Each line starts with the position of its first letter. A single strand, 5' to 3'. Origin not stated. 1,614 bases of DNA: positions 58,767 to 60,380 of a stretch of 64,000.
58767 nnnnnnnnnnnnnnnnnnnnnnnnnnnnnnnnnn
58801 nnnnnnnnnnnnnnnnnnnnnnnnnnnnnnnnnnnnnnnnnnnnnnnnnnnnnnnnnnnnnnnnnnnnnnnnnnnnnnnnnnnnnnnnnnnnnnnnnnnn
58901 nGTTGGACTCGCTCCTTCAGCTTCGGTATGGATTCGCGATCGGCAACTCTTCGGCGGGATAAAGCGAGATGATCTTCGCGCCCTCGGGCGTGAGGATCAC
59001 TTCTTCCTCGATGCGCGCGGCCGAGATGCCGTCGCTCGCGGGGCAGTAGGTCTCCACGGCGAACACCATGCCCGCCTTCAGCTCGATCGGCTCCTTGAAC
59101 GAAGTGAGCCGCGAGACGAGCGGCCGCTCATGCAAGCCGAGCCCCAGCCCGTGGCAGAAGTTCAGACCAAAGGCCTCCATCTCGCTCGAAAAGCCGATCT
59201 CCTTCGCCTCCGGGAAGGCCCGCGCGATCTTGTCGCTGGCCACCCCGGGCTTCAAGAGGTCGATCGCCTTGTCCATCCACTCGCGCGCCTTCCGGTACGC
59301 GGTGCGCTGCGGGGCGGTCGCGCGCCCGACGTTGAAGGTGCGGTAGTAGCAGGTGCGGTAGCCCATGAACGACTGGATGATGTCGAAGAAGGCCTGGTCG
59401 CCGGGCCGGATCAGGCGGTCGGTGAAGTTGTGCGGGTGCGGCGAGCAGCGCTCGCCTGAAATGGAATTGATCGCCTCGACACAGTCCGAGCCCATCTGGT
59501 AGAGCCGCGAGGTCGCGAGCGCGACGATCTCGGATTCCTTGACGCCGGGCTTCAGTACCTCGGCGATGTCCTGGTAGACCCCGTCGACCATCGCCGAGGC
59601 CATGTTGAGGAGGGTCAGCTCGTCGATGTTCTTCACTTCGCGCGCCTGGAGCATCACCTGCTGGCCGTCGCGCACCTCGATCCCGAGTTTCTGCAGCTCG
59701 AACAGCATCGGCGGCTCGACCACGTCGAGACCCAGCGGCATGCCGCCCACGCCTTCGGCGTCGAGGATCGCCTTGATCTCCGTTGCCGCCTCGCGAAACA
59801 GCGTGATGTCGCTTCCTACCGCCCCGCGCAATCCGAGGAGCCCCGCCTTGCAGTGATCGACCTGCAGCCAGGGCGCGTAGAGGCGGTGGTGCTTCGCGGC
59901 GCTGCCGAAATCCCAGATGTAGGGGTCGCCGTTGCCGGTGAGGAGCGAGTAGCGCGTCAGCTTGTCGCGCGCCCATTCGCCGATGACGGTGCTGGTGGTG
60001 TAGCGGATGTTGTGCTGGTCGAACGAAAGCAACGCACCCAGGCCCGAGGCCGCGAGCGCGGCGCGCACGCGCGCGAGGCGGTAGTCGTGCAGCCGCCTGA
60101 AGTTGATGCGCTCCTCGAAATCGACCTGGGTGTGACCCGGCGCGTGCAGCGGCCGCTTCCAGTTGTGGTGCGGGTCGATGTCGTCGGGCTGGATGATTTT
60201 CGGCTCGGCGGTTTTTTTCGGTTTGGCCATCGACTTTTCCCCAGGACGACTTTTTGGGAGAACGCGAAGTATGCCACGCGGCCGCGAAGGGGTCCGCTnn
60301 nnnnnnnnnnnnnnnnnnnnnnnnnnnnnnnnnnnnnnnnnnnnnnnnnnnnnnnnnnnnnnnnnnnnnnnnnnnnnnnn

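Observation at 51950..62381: Eleven-gene co-directional catabolic array of unknown substrate, framed by beta-ketoadipate-type CoA-transferase and thiolase genes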

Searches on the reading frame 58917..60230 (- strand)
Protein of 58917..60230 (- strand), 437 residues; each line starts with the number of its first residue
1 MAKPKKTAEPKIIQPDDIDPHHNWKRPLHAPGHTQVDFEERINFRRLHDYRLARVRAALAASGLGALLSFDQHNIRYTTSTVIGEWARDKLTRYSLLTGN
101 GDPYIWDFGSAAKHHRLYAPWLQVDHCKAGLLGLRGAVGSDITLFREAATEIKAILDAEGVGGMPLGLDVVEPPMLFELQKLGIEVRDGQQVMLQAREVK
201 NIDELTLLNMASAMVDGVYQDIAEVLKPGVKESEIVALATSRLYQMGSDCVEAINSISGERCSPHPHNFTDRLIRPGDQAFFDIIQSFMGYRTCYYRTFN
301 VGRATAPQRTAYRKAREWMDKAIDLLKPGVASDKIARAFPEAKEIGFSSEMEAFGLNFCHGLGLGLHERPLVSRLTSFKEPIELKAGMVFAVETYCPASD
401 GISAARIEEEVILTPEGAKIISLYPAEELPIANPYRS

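Call 4: search_protein_families(library=pfam, proteins=[window:58917-60230:-], max_evalue=0.001)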
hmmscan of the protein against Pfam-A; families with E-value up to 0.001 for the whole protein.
window:58917-60230:- (437 aa): 1 family
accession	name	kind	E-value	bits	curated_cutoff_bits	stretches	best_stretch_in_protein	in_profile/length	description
PF00557.29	Peptidase_M24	-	6.7e-33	114.6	23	1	210-414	5-207/208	Metallopeptidase family M24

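Call 5: search_protein_families(library=ncbifam, proteins=[window:58917-60230:-], max_evalue=0.001)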
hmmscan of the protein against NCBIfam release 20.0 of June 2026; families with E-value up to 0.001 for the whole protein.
window:58917-60230:- (437 aa): 12 families
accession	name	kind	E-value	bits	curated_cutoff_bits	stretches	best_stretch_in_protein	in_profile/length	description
NF043017.1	DimsulpropLyDddP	equivalog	2.5e-31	109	600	1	43-427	50-439/443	dimethylsulfonioproprionate lyase DddP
NF040821.1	dipep_PepQ_Arch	equivalog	1.6e-16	60.2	630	1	190-421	113-338/346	Xaa-Pro dipeptidase PepQ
NF007310.0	PRK09795.1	equivalog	3.1e-14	52.6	393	1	196-424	124-351/361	aminopeptidase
TIGR00500.1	met_pdase_I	equivalog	1.3e-13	51.1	171.35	1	199-394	3-201/247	type I methionyl aminopeptidase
TIGR02993.1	ectoine_eutD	equivalog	1e-11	44.6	613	1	48-341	11-305/391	ectoine hydrolase DoeA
NF038259.1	ectoine_DoeA_2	exception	5.1e-09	35.3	575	1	188-419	142-374/386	ectoine hydrolase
NF008970.0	PRK12318.1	equivalog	2.3e-06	27.1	267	1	283-395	135-243/291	methionyl aminopeptidase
NF011720.0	PRK15173.1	subfamily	1.9e-05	23.8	420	1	276-426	192-337/343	peptidase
NF011173.0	PRK14575.1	equivalog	2.3e-05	23.6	850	1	276-426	255-400/406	putative peptidase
NF009533.0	PRK12897.1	equivalog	7.1e-05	22.3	488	1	199-394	4-202/248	type I methionyl aminopeptidase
NF008131.0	PRK10879.1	equivalog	9.6e-05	21.3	465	1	189-335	163-311/438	Xaa-Pro aminopeptidase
NF011174.0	PRK14576.1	subfamily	0.00013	21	487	1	191-422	169-395/405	putative endopeptidase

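Call 9: find_homologous_proteins(query=window:58917-60230:-, max_evalue=1e-10)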
Query window:58917-60230:- (437 aa): 8000 proteins with E <= 1e-10 among 8000 candidates; the best 120 are listed.
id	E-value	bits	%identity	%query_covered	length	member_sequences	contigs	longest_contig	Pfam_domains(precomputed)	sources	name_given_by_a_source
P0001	1.0e-284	962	96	100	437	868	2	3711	PF00557.30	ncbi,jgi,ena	-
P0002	2.4e-270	915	89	100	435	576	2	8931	PF00557.30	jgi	jgi:Xaa-Pro aminopeptidase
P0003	1.2e-264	896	89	100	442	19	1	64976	PF00557.30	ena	-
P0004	1.5e-264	896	88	100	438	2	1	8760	PF00557.30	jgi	jgi:Xaa-Pro aminopeptidase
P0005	2.1e-264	895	87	100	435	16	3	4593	PF00557.30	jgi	jgi:Xaa-Pro dipeptidase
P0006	9.3e-264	893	88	100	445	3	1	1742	PF00557.30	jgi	-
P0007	2.2e-263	892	88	99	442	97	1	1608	PF00557.30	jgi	jgi:Xaa-Pro aminopeptidase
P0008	2.5e-263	892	87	100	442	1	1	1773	PF00557.30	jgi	jgi:Xaa-Pro dipeptidase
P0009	3.2e-263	891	86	99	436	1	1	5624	PF00557.30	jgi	jgi:Xaa-Pro aminopeptidase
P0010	3.3e-263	891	89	99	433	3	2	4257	PF00557.30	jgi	-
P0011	8.0e-263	890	87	100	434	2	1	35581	PF00557.30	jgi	jgi:Xaa-Pro dipeptidase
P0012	1.1e-262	890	89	100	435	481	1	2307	PF00557.30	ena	-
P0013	2.1e-262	889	87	100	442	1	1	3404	PF00557.30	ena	-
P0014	2.3e-262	889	88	100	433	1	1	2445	PF00557.30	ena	-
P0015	2.3e-262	889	88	100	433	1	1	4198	PF00557.30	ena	-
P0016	2.4e-262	889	86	100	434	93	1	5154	PF00557.30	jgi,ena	jgi:Xaa-Pro dipeptidase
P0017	3.2e-262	888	88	98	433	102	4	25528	PF00557.30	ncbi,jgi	ncbi:MAG: M24 family metallopeptidase [Bacteroidota bacterium]|jgi:Xaa-Pro dipeptidase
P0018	3.2e-262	888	88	100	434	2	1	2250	PF00557.30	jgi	-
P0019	4.4e-262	888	87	100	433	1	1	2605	PF00557.30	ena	-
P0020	4.7e-262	888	88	100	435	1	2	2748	PF00557.30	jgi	jgi:Xaa-Pro dipeptidase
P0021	4.7e-262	888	88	100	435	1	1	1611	PF00557.30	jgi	-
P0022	4.7e-262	888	89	100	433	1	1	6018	PF00557.30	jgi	jgi:Xaa-Pro aminopeptidase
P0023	5.1e-262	887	87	100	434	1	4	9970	PF00557.30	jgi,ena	-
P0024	6.8e-262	887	88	99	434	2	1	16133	PF00557.30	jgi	jgi:Xaa-Pro aminopeptidase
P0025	8.2e-262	887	87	100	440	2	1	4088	PF00557.30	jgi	-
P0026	9.6e-262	887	88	100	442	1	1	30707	PF00557.30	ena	-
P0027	1.0e-261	887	88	100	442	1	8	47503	PF00557.30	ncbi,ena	-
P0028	1.1e-261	886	87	99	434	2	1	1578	PF00557.30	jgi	jgi:Xaa-Pro aminopeptidase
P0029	1.1e-261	886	87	100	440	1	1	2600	PF00557.30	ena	-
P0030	1.5e-261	886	87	100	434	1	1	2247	PF00557.30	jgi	-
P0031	1.5e-261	886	88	100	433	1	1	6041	PF00557.30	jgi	-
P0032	2.1e-261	885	86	100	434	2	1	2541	PF00557.30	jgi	jgi:Xaa-Pro dipeptidase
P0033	2.3e-261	885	87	100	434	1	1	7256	PF00557.30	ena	-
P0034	2.9e-261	885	88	100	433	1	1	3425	PF00557.30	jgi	jgi:Xaa-Pro aminopeptidase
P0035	2.9e-261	885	89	99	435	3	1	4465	PF00557.30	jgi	-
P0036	3.0e-261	885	87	100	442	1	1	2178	PF00557.30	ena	-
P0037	3.2e-261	885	88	99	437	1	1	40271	PF00557.30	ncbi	-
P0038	3.3e-261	885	87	100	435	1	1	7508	PF00557.30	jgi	-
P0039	3.4e-261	885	87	100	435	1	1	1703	PF00557.30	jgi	jgi:Xaa-Pro aminopeptidase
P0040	3.5e-261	885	86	100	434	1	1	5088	PF00557.30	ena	-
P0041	3.7e-261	885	88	99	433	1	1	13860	PF00557.30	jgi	jgi:Xaa-Pro dipeptidase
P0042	3.8e-261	885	87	100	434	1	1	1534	PF00557.30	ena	-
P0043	4.4e-261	884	88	100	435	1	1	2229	PF00557.30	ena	-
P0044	5.0e-261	884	87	100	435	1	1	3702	PF00557.30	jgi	jgi:Xaa-Pro aminopeptidase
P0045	6.6e-261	884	88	99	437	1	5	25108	PF00557.30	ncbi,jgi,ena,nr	ncbi:MAG TPA: M24 family metallopeptidase [Casimicrobiaceae bacterium]|nr:M24 family metallopeptidas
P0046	7.0e-261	884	87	100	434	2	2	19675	PF00557.30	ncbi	-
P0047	7.5e-261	884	88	100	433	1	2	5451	PF00557.30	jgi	jgi:Xaa-Pro aminopeptidase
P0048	7.6e-261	884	86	99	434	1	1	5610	PF00557.30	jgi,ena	-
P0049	8.8e-261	883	86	100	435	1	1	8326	PF00557.30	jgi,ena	-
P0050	9.6e-261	883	86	100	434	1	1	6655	PF00557.30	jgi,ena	-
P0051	1.1e-260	883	87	99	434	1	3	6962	PF00557.30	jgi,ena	-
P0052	1.1e-260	883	87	100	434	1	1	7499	PF00557.30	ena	-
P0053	1.3e-260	883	88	99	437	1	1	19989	PF00557.30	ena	-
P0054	1.5e-260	883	87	99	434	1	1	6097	PF00557.30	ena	-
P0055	1.7e-260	882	88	99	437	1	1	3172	PF00557.30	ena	-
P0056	1.8e-260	882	86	99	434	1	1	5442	PF00557.30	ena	-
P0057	1.9e-260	882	87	99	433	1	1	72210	PF00557.30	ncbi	-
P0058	2.0e-260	882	86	99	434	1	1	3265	PF00557.30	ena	-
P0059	2.2e-260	882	86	100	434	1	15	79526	PF00557.30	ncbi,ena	-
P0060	2.3e-260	882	87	100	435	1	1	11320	PF00557.30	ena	-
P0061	2.4e-260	882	86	99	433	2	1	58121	PF00557.30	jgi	jgi:Xaa-Pro dipeptidase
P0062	2.4e-260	882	86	99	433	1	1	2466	PF00557.30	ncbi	-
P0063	2.6e-260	882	87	100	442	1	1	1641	PF00557.30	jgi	jgi:Xaa-Pro dipeptidase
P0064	2.6e-260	882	87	100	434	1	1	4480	PF00557.30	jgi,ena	-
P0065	2.6e-260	882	88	100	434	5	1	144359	PF00557.30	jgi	jgi:Xaa-Pro dipeptidase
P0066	2.7e-260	882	87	100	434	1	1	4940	PF00557.30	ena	-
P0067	2.7e-260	882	85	99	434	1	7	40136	PF00557.30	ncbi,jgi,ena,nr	ncbi:MAG: aminopeptidase [Betaproteobacteria bacterium RBG_16_64_18]|nr:MAG: aminopeptidase [Betapro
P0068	3.0e-260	882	86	100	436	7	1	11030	PF00557.30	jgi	jgi:Xaa-Pro aminopeptidase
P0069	3.1e-260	882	86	99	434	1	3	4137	PF00557.30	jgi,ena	-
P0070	3.2e-260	882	87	99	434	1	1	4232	PF00557.30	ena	-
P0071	3.5e-260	881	86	100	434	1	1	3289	PF00557.30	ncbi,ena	-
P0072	3.5e-260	881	93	94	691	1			PF00557.30,PF02775.27,PF00676.26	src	-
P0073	3.8e-260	881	87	99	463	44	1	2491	PF00557.30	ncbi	-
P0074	4.0e-260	881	87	100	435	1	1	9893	PF00557.30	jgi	jgi:Xaa-Pro aminopeptidase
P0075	4.2e-260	881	88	100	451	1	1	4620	PF00557.30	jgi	jgi:Xaa-Pro aminopeptidase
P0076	4.2e-260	881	86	100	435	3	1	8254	PF00557.30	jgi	-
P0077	4.3e-260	881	87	100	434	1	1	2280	PF00557.30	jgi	jgi:Xaa-Pro dipeptidase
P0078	4.9e-260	881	86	100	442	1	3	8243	PF00557.30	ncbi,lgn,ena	-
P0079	4.9e-260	881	86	100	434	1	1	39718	PF00557.30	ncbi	-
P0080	5.0e-260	881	86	100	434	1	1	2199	PF00557.30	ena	-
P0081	5.1e-260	881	88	100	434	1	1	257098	PF00557.30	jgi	jgi:Xaa-Pro dipeptidase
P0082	5.4e-260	881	87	99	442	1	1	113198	PF00557.30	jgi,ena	-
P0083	6.3e-260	881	86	100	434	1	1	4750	PF00557.30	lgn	-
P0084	6.8e-260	880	87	100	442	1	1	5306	PF00557.30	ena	-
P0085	6.8e-260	880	86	100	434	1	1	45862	PF00557.30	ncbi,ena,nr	ncbi:MAG: aminopeptidase [Betaproteobacteria bacterium RIFCSPLOWO2_12_FULL_63_13]|nr:MAG: aminopepti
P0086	7.1e-260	880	85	99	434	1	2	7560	PF00557.30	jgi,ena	-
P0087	7.7e-260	880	86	100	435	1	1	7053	PF00557.30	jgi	jgi:Xaa-Pro aminopeptidase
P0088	8.8e-260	880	88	99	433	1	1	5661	PF00557.30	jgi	jgi:Xaa-Pro dipeptidase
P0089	9.2e-260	880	88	100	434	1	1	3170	PF00557.30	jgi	-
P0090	9.4e-260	880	85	100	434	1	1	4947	PF00557.30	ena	-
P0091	9.4e-260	880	86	100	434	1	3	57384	PF00557.30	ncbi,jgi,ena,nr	ncbi:MAG: aminopeptidase [Betaproteobacteria bacterium RIFCSPLOWO2_02_FULL_63_19]|nr:MAG: aminopepti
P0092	9.7e-260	880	87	100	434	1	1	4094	PF00557.30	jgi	jgi:Xaa-Pro aminopeptidase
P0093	9.8e-260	880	85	99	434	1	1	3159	PF00557.30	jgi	-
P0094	1.0e-259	880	86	100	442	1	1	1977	PF00557.30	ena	-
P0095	1.0e-259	880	86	100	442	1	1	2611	PF00557.30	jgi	-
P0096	1.1e-259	880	87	99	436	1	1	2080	PF00557.30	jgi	jgi:Xaa-Pro dipeptidase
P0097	1.1e-259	880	86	100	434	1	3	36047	PF00557.30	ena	-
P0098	1.2e-259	880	86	99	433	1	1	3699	PF00557.30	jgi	-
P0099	1.2e-259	880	86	100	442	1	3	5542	PF00557.30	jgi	jgi:Xaa-Pro dipeptidase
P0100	1.3e-259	880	87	100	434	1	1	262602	PF00557.30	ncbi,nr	ncbi:MAG: aminopeptidase P family protein [Betaproteobacteria bacterium]|nr:aminopeptidase P family 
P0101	1.3e-259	880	86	99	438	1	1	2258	PF00557.30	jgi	jgi:Xaa-Pro dipeptidase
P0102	1.3e-259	880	86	100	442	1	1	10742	PF00557.30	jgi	jgi:Xaa-Pro aminopeptidase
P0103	1.4e-259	879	87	100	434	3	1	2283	PF00557.30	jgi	jgi:Xaa-Pro dipeptidase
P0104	1.5e-259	879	86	100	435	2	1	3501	PF00557.30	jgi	jgi:Xaa-Pro dipeptidase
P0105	1.6e-259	879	86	100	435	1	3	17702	PF00557.30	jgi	jgi:Xaa-Pro dipeptidase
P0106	1.6e-259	879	86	100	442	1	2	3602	PF00557.30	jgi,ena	-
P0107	1.7e-259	879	87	99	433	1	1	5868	PF00557.30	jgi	jgi:Xaa-Pro aminopeptidase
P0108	1.7e-259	879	86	100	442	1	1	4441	PF00557.30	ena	-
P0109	1.8e-259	879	86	100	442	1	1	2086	PF00557.30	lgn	-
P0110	1.9e-259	879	86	99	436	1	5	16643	PF00557.30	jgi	jgi:Xaa-Pro dipeptidase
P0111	1.9e-259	879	87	99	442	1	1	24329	PF00557.30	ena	-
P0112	1.9e-259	879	88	99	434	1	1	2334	PF00557.30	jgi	jgi:Xaa-Pro dipeptidase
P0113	1.9e-259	879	87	99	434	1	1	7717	PF00557.30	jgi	jgi:Xaa-Pro dipeptidase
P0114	1.9e-259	879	86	100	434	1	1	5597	PF00557.30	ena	-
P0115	1.9e-259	879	85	100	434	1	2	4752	PF00557.30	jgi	jgi:Xaa-Pro dipeptidase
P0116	1.9e-259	879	86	100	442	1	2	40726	PF00557.30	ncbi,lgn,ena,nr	ncbi:MAG: aminopeptidase P family protein [Burkholderiales bacterium]|nr:aminopeptidase P family pro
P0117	2.0e-259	879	87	99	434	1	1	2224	PF00557.30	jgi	-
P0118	2.0e-259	879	88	99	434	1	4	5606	PF00557.30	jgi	jgi:Xaa-Pro dipeptidase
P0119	2.5e-259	879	87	100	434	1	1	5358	PF00557.30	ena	-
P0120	2.7e-259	879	87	100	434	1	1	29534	PF00557.30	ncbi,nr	ncbi:MAG TPA: M24 family metallopeptidase [Casimicrobiaceae bacterium]|nr:M24 family metallopeptidas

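Call 10: find_encoding_contigs(protein=P0100, flank=10000, max_places=2)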
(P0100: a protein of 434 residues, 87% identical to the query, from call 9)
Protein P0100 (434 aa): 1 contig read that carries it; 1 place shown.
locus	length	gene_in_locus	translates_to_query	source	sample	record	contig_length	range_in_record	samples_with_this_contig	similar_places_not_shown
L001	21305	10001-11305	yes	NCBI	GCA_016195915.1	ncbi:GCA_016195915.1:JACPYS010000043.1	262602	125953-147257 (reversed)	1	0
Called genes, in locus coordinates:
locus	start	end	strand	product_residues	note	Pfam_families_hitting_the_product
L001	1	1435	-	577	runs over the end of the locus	PF00920:ILVD_EDD_N, PF24877:ILV_EDD_C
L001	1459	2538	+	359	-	PF02615:Ldh_2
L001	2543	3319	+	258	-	PF02405:MlaE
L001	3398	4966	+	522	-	PF20695:UbiD_N, PF01977:UbiD, PF20696:UbiD_C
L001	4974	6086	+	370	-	PF02515:CoA_transf_3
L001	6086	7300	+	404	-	PF02515:CoA_transf_3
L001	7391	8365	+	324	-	PF03401:TctC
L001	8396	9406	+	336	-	PF02470:MlaD (weak), PF28544:Helical_needle (faint)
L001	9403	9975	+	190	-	-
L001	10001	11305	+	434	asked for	PF00557:Peptidase_M24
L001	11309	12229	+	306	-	PF02826:2-Hacid_dh_C (weak), PF03446:NAD_binding_2, PF03807:F420_oxidored (weak), PF14833:NAD_binding_11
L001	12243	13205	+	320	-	PF03401:TctC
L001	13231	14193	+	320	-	PF03401:TctC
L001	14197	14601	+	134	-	PF00903:Glyoxalase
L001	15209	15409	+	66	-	-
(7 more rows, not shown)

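Call 11: find_encoding_contigs(protein=P0081, flank=10000, max_places=2)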
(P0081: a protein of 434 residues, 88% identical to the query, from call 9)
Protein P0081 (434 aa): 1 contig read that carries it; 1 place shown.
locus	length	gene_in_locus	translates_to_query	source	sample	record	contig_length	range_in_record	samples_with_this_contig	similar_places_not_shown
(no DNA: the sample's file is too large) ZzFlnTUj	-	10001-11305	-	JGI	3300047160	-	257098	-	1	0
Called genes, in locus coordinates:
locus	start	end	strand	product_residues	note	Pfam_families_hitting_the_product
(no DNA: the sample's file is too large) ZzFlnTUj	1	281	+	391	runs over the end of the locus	PF01266:DAO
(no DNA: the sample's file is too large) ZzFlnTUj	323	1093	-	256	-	PF04366:Ysc84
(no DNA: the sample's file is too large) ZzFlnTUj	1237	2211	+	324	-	PF13365:Trypsin_2, PF13180:PDZ_2, PF17820:PDZ_6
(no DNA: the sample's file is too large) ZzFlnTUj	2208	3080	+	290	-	PF05875:Ceramidase (weak)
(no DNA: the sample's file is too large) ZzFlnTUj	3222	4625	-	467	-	PF02321:OEP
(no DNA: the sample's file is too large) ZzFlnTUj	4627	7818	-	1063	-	PF00873:ACR_tran, PF02355:SecD_SecF_C (faint), PF03176:MMPL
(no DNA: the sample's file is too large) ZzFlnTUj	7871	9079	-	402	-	PF25917:BSH_RND, PF25881:HH_YBHG (faint), PF25876:HH_MFP_RND (weak), PF25944:Beta-barrel_RND, PF25954:Beta-barrel_RND_2 (weak), PF25967:RND-MFP_C (weak)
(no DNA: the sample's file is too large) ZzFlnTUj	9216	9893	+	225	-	PF00440:TetR_N, PF08361:TetR_C_2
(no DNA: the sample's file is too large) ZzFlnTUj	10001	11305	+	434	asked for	PF00557:Peptidase_M24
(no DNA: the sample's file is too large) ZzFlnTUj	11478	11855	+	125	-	PF14534:DUF4440, PF12680:SnoaL_2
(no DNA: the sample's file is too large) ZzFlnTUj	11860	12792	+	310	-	PF01488:Shikimate_DH (weak), PF02826:2-Hacid_dh_C, PF03446:NAD_binding_2, PF03807:F420_oxidored, PF14833:NAD_binding_11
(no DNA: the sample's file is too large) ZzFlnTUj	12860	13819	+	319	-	PF03401:TctC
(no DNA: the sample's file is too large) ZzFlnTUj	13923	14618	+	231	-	PF13620:CarboxypepD_reg (weak)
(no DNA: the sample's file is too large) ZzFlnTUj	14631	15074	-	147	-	PF01880:Desulfoferrodox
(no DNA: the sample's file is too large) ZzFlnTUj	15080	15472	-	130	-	PF00072:Response_reg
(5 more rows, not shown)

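Call 12: find_encoding_contigs(protein=window:58917-60230:-, flank=10000, max_places=6)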
Protein window:58917-60230:- (437 aa): 19 contigs read that carry it; 6 places shown.
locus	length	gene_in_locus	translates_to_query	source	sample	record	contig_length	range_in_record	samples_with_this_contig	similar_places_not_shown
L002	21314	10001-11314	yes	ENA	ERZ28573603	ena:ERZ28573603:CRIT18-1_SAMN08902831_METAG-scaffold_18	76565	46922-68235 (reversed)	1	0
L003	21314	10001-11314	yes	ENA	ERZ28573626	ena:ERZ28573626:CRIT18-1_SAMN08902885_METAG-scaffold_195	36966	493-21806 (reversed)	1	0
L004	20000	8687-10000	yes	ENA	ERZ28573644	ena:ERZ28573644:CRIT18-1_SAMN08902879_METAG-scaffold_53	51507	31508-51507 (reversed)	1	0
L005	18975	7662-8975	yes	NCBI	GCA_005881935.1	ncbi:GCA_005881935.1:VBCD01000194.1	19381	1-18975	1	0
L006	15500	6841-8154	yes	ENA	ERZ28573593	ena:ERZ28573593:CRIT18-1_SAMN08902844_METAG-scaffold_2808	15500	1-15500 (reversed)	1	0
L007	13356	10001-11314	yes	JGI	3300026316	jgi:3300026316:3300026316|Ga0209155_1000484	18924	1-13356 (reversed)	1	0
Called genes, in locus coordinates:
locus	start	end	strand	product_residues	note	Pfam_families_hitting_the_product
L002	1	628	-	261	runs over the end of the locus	-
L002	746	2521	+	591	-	PF00501:AMP-binding, PF23562:AMP-binding_C_3 (faint)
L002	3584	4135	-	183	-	PF00775:Dioxygenase_C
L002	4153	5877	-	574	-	PF00920:ILVD_EDD_N, PF24877:ILV_EDD_C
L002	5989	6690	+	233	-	PF01144:CoA_trans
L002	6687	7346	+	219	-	PF01144:CoA_trans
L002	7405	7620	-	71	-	-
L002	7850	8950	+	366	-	PF06500:FrsA-like, PF02129:Peptidase_S15, PF12146:Hydrolase_4 (weak), PF00561:Abhydrolase_1 (weak), PF12697:Abhydrolase_6, PF00326:Peptidase_S9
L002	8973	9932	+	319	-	PF03401:TctC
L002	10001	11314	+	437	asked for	PF00557:Peptidase_M24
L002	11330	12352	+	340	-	PF00676:E1_dh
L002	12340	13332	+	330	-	PF02779:Transket_pyr, PF02780:Transketolase_C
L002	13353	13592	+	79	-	PF00364:Biotin_lipoyl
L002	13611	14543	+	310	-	PF01488:Shikimate_DH (weak), PF02826:2-Hacid_dh_C (weak), PF03446:NAD_binding_2, PF03807:F420_oxidored (weak), PF14833:NAD_binding_11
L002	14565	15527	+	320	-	PF03401:TctC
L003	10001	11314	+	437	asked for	PF00557:Peptidase_M24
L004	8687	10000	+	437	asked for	PF00557:Peptidase_M24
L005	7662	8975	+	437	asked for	PF00557:Peptidase_M24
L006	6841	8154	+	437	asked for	PF00557:Peptidase_M24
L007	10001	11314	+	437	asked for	PF00557:Peptidase_M24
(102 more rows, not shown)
